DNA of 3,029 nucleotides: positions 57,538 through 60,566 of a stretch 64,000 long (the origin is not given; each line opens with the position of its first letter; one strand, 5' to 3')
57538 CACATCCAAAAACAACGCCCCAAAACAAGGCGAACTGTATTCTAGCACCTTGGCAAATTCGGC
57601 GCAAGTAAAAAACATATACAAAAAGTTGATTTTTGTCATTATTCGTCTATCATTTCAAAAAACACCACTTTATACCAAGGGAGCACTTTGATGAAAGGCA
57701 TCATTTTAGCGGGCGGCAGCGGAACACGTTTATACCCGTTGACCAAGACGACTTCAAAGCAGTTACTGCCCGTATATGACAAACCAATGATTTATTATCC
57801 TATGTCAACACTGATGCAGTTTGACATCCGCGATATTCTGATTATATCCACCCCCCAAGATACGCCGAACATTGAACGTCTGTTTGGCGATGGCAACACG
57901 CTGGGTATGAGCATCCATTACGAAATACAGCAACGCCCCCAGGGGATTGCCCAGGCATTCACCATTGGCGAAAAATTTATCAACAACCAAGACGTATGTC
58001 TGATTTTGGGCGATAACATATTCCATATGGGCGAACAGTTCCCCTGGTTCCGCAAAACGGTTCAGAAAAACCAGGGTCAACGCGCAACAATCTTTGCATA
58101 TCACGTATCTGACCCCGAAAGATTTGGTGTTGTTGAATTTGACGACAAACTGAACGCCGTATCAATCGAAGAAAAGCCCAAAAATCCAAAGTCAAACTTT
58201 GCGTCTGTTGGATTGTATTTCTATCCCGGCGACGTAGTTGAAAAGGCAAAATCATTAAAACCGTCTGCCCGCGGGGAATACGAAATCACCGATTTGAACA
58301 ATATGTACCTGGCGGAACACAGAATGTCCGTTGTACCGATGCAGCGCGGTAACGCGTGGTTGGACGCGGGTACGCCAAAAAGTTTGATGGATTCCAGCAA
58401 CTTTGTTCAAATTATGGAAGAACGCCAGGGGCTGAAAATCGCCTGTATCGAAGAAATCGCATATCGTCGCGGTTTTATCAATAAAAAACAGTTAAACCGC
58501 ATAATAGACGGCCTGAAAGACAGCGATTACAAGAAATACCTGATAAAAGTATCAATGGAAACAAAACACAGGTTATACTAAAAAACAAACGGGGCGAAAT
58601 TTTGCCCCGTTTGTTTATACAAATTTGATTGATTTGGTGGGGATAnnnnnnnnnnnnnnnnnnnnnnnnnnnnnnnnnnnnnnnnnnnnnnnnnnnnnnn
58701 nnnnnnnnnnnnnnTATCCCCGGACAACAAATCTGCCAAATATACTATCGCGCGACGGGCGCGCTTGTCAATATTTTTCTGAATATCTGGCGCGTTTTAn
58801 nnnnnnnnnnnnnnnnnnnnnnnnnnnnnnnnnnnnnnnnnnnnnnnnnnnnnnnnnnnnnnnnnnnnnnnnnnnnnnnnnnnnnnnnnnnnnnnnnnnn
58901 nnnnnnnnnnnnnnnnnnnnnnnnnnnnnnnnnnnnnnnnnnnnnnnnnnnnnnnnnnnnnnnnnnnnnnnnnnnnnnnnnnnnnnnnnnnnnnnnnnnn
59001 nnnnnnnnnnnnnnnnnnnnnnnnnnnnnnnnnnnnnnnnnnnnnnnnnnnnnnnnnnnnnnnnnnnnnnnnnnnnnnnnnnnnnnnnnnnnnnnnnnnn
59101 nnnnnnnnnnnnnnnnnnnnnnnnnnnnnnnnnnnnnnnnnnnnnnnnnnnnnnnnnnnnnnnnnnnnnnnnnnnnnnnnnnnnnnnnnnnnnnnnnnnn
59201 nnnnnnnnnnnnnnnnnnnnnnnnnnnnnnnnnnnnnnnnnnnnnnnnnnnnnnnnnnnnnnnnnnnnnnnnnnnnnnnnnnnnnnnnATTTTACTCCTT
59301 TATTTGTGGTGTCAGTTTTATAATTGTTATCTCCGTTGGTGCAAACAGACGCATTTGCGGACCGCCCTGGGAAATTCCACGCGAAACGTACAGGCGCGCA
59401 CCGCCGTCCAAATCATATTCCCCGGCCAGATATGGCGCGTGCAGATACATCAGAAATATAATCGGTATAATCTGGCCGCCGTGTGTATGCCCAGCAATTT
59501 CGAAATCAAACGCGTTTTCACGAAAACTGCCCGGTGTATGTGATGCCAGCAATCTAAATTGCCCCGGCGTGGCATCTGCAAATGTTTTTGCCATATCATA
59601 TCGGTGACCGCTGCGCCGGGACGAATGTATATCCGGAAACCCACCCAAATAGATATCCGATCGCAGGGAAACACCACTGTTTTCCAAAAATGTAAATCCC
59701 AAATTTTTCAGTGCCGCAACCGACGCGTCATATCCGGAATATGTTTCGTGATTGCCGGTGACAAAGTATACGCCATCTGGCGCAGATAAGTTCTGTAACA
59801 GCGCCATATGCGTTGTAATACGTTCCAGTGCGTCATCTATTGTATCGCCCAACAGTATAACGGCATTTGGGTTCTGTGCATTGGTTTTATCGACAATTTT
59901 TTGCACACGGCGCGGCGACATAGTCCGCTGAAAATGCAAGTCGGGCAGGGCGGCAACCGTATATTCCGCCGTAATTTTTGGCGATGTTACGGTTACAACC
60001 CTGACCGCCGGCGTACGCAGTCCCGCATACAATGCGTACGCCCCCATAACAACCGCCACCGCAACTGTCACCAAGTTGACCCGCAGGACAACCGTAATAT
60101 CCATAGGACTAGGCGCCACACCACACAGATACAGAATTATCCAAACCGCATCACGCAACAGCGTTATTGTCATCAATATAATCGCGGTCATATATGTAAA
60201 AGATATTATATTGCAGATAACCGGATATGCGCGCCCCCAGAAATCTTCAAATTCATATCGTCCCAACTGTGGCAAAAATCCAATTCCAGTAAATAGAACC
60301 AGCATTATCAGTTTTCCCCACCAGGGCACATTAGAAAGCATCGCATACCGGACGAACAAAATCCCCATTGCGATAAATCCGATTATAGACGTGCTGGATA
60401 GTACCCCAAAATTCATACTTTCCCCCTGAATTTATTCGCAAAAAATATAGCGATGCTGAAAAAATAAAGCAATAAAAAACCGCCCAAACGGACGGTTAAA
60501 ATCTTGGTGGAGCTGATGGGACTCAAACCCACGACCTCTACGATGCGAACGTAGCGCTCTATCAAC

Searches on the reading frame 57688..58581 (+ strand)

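Call 47: search_protein_families(library=pfam, proteins=[window:57688-58581:+], max_evalue=0.00001)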
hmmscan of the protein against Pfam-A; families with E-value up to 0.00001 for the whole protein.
window:57688-58581:+ (297 aa): 2 families
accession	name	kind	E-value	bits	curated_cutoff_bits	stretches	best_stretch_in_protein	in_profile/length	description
PF00483.29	NTP_transferase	-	8e-70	235.6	21.2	1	3-240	1-242/245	Nucleotidyl transferase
PF12804.13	NTP_transf_3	-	2.3e-07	31.6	27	1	4-128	1-114/160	MobA-like NTP transferase domain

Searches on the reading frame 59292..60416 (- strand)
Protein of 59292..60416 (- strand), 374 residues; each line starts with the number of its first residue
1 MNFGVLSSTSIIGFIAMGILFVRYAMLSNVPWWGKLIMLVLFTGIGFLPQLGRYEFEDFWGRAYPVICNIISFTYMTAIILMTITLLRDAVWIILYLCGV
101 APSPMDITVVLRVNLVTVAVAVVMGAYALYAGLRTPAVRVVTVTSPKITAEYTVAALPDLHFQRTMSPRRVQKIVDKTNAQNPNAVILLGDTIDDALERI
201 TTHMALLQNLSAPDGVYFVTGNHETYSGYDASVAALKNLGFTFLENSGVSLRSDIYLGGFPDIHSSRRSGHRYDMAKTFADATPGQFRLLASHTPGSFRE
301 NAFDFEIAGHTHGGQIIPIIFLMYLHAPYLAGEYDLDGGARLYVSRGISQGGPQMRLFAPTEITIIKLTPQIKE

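Call 47: search_protein_families(library=pfam, proteins=[window:59292-60416:-], max_evalue=0.00001)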
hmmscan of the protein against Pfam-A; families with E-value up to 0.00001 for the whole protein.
window:59292-60416:- (374 aa): 1 family
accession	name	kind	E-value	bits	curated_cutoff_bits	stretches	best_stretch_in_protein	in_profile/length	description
PF00149.33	Metallophos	-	1.4e-09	39.1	21.5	1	153-313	2-190/191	Calcineurin-like phosphoesterase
